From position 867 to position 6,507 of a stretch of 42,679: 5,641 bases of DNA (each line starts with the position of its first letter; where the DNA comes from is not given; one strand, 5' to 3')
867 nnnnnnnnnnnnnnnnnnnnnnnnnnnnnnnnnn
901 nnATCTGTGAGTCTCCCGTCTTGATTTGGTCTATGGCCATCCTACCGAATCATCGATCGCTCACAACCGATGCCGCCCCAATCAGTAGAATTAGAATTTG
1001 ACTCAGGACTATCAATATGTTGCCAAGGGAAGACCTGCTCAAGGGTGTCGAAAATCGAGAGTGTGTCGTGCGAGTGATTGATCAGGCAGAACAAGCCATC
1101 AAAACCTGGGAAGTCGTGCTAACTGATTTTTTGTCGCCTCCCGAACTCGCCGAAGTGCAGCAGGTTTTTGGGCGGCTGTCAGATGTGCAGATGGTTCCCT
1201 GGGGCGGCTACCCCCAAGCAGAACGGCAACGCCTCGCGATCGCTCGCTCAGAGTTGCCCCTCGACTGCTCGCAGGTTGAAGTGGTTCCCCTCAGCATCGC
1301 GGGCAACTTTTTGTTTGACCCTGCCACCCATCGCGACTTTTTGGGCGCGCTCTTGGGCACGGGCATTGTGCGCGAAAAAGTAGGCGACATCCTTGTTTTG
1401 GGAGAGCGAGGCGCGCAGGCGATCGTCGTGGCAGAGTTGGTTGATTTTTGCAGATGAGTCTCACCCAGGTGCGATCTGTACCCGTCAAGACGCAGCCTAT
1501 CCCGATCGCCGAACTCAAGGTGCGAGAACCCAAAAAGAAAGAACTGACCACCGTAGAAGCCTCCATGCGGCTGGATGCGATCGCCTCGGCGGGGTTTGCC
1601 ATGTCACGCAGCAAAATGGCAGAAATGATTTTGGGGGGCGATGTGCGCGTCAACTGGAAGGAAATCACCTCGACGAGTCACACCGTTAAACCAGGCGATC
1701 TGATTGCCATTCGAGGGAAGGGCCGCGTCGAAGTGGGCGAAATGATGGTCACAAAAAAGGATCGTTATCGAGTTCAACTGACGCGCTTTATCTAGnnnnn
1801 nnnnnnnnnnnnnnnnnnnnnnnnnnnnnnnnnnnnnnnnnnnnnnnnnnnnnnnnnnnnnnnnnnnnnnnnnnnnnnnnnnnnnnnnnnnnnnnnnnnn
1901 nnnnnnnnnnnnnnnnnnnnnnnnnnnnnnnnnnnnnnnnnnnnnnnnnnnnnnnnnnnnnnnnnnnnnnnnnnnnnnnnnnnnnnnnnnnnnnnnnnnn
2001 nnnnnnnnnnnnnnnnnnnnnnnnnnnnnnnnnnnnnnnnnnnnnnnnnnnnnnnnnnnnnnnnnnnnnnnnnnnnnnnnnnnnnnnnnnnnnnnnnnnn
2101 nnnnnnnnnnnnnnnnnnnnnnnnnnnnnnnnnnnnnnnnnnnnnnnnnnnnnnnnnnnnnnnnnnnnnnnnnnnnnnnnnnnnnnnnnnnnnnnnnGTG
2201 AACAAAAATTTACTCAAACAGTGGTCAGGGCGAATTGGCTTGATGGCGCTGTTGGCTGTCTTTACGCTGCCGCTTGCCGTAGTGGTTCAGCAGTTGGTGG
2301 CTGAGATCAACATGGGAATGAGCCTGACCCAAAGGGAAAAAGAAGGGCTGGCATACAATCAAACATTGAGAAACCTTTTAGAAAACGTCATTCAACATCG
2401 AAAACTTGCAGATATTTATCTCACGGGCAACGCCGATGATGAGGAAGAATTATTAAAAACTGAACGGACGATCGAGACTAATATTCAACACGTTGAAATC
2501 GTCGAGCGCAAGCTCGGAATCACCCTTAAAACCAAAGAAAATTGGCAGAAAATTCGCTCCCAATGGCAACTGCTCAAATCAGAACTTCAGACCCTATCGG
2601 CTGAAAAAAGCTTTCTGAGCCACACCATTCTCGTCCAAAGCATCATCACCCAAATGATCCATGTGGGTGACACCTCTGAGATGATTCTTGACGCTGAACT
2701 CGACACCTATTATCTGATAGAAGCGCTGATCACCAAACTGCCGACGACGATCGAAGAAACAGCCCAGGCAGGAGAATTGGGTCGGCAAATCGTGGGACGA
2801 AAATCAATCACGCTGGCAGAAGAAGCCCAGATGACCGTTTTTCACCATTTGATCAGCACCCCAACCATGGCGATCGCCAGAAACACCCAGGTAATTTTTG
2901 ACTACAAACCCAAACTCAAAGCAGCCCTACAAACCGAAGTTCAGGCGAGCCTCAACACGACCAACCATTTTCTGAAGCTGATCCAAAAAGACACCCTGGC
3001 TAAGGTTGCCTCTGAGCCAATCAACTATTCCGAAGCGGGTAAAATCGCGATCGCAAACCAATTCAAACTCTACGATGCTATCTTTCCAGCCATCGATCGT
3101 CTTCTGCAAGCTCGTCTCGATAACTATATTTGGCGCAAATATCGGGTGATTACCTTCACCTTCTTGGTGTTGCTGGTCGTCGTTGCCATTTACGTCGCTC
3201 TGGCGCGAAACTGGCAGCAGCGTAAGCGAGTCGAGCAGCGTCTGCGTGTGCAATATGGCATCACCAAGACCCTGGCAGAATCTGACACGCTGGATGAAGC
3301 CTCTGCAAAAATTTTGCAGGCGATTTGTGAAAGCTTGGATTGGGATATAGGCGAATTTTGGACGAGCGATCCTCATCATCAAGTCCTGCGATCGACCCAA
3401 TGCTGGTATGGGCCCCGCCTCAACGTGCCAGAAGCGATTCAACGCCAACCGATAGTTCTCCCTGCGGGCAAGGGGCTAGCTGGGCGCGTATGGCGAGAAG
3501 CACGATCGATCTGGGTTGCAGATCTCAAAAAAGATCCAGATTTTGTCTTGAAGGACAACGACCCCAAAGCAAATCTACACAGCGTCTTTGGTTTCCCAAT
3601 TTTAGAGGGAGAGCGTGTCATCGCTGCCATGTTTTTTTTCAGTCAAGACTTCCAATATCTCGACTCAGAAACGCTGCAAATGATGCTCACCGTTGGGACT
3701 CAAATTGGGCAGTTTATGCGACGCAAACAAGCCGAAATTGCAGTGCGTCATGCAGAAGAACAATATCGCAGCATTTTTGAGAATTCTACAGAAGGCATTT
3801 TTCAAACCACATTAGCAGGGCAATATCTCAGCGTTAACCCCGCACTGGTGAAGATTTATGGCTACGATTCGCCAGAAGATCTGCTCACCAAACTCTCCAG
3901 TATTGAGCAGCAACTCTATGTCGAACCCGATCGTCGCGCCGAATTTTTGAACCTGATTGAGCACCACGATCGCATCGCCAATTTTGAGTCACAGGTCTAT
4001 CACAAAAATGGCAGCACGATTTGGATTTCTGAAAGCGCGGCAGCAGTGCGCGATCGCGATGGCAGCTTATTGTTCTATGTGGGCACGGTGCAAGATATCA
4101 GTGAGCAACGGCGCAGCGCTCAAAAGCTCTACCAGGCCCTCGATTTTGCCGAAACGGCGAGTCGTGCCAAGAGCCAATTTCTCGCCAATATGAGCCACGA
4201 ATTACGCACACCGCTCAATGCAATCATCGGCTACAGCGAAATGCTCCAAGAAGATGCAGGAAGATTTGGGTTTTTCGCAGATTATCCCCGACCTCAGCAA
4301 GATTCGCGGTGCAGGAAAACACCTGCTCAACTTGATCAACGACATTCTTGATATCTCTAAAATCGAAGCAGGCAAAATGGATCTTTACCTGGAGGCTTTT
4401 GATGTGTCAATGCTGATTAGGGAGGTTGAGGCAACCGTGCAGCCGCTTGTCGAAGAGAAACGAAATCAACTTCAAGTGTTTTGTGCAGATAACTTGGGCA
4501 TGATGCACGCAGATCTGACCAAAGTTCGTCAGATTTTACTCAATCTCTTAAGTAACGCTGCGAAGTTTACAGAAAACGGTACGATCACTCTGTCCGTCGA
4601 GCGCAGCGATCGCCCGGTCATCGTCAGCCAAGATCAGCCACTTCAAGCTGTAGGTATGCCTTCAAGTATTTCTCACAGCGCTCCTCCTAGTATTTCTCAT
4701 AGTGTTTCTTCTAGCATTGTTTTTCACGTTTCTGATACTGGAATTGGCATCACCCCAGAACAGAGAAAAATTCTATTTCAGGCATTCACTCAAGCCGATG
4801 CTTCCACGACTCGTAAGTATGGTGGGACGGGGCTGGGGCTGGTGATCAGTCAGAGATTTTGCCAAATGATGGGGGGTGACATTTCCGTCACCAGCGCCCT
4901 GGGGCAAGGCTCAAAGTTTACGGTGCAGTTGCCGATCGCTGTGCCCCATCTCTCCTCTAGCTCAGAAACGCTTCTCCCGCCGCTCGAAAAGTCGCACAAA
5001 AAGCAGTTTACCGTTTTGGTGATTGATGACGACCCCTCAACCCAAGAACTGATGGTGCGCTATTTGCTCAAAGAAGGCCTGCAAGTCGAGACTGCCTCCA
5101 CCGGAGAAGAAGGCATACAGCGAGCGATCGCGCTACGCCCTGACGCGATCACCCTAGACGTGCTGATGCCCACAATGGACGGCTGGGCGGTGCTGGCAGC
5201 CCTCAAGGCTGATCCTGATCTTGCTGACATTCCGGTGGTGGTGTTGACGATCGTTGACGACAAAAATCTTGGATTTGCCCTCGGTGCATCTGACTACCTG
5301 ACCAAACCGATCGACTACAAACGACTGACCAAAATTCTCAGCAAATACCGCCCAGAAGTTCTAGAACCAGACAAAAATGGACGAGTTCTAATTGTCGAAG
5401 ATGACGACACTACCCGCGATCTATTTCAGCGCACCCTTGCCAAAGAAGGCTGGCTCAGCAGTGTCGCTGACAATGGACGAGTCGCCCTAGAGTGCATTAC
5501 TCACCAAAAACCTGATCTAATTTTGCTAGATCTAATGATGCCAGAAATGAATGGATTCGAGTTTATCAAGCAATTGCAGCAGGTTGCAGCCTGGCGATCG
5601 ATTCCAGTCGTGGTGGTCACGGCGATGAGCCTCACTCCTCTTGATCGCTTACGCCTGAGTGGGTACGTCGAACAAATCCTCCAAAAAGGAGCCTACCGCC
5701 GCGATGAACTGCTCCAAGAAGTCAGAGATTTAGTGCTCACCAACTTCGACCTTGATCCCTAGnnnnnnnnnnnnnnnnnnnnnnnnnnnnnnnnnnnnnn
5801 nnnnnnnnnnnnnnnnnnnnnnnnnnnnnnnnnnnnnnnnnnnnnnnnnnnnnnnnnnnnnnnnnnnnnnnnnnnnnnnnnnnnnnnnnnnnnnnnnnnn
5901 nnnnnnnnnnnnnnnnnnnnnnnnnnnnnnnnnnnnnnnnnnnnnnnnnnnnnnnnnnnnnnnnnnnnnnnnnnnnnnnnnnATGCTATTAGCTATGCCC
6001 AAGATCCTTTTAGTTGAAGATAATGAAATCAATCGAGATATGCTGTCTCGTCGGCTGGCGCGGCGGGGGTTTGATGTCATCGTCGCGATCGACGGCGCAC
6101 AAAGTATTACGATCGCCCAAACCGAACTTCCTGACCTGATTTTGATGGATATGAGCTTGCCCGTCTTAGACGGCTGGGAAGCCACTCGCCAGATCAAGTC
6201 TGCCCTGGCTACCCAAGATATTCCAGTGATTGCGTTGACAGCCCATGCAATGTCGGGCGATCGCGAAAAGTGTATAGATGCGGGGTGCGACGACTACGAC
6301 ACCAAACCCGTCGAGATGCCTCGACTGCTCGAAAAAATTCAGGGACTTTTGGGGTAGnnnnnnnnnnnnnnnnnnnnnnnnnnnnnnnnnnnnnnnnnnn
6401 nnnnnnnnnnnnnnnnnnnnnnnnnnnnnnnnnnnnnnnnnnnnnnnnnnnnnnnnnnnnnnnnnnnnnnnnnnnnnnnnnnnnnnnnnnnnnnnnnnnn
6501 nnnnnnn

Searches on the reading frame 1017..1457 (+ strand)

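Call 20: search_protein_families(library=pfam, proteins=[window:1017-1457:+], max_evalue=0.0001)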
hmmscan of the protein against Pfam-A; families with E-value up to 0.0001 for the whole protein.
window:1017-1457:+ (146 aa): 1 family
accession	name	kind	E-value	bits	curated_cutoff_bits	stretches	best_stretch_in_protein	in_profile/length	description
PF17774.7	YlmH_RBD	-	7e-08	33.2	23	1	94-145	13-63/84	Putative RNA-binding domain in YlmH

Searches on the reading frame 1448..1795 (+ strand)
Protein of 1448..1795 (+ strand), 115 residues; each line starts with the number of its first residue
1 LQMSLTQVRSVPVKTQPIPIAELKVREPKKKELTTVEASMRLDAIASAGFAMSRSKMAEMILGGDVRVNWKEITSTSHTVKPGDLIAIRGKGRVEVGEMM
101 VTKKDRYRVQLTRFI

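Call 21: search_protein_families(library=pfam, proteins=[window:1448-1795:+], max_evalue=0.0001)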
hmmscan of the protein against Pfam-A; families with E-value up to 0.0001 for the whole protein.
window:1448-1795:+ (115 aa): 2 families
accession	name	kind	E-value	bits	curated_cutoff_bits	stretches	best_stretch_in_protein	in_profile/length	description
PF01479.30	S4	-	9.3e-12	44.9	22.8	1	40-86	1-48/48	S4 domain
PF25818.1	MTRES1_C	-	2.6e-06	28.2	27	1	33-87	3-57/103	Mitochondrial transcription rescue factor 1, C-terminal domain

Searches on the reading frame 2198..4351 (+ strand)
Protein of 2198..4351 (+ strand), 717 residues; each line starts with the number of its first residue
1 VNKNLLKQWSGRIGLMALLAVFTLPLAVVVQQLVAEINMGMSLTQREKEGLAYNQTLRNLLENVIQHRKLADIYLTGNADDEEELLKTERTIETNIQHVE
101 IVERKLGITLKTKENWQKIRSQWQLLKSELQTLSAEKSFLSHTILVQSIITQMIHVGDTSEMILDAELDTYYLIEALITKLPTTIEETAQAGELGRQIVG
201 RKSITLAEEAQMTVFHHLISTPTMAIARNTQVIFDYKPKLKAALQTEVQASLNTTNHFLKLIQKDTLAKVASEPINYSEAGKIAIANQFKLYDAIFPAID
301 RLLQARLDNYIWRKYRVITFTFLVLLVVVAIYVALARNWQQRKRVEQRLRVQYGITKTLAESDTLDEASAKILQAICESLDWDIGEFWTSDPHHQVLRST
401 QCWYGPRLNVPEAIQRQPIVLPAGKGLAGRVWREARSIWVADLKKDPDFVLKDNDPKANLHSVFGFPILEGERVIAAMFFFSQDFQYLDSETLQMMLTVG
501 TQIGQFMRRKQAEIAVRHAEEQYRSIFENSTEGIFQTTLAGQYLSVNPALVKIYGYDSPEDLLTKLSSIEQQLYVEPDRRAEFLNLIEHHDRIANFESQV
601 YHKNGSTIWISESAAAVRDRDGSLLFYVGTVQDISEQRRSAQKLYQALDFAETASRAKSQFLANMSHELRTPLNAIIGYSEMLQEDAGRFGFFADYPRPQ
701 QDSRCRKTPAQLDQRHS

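Call 20: search_protein_families(library=pfam, proteins=[window:2198-4351:+], max_evalue=0.0001)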
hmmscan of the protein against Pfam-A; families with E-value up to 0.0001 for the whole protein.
window:2198-4351:+ (717 aa): 8 families
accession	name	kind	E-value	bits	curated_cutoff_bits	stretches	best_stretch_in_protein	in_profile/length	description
PF13185.12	GAF_2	-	9.1e-17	62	28.6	1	363-507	2-135/136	GAF domain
PF00512.31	HisKA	-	2.6e-13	50.2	26.9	1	657-686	1-30/66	His Kinase A (phospho-acceptor) domain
PF13426.13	PAS_9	-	4.7e-13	49.7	27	1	532-636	2-103/103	PAS domain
PF00989.32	PAS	-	7.2e-10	39.3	22.6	1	521-634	1-113/113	PAS fold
PF08447.18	PAS_3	-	3.5e-09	37.3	25.6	1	544-631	2-89/89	PAS fold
PF01590.32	GAF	-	1.7e-07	32.2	22.4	1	365-505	2-131/133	GAF domain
PF13188.13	PAS_8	-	2.9e-06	27.4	21.8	1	521-570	1-50/65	PAS domain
PF08448.16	PAS_4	-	1.4e-05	25.7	23.1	1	527-639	1-110/110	PAS fold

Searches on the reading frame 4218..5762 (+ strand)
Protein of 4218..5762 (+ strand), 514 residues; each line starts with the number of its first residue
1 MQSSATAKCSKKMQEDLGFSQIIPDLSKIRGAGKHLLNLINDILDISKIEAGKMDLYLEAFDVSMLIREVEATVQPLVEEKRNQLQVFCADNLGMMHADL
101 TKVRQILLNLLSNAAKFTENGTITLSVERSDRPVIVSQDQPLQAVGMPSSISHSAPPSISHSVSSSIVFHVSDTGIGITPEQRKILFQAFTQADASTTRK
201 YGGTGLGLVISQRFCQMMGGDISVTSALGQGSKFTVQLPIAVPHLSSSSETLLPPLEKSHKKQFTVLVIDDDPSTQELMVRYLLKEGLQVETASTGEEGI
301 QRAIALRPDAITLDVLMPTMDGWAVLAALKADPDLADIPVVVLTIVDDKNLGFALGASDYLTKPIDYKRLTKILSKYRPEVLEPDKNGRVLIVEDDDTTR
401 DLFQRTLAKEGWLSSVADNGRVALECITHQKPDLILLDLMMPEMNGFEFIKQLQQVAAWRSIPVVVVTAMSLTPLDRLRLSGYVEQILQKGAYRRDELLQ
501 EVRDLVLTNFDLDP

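Call 20: search_protein_families(library=pfam, proteins=[window:4218-5762:+], max_evalue=0.0001)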
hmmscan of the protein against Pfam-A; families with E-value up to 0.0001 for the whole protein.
window:4218-5762:+ (514 aa): 2 families
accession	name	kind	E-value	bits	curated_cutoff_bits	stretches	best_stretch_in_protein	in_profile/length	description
PF00072.30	Response_reg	-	1.5e-43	147.9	30.2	2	266-374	1-110/111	Response regulator receiver domain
PF02518.31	HATPase_c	-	2.3e-26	92.8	26.4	1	99-240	2-109/111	Histidine kinase-, DNA gyrase B-, and HSP90-like ATPase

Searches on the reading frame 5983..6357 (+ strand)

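Call 20: search_protein_families(library=pfam, proteins=[window:5983-6357:+], max_evalue=0.0001)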
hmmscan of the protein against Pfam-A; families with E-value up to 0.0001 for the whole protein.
window:5983-6357:+ (124 aa): 1 family
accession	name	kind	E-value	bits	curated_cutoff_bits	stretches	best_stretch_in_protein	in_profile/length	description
PF00072.30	Response_reg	-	3.2e-25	88.9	30.2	1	8-120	1-111/111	Response regulator receiver domain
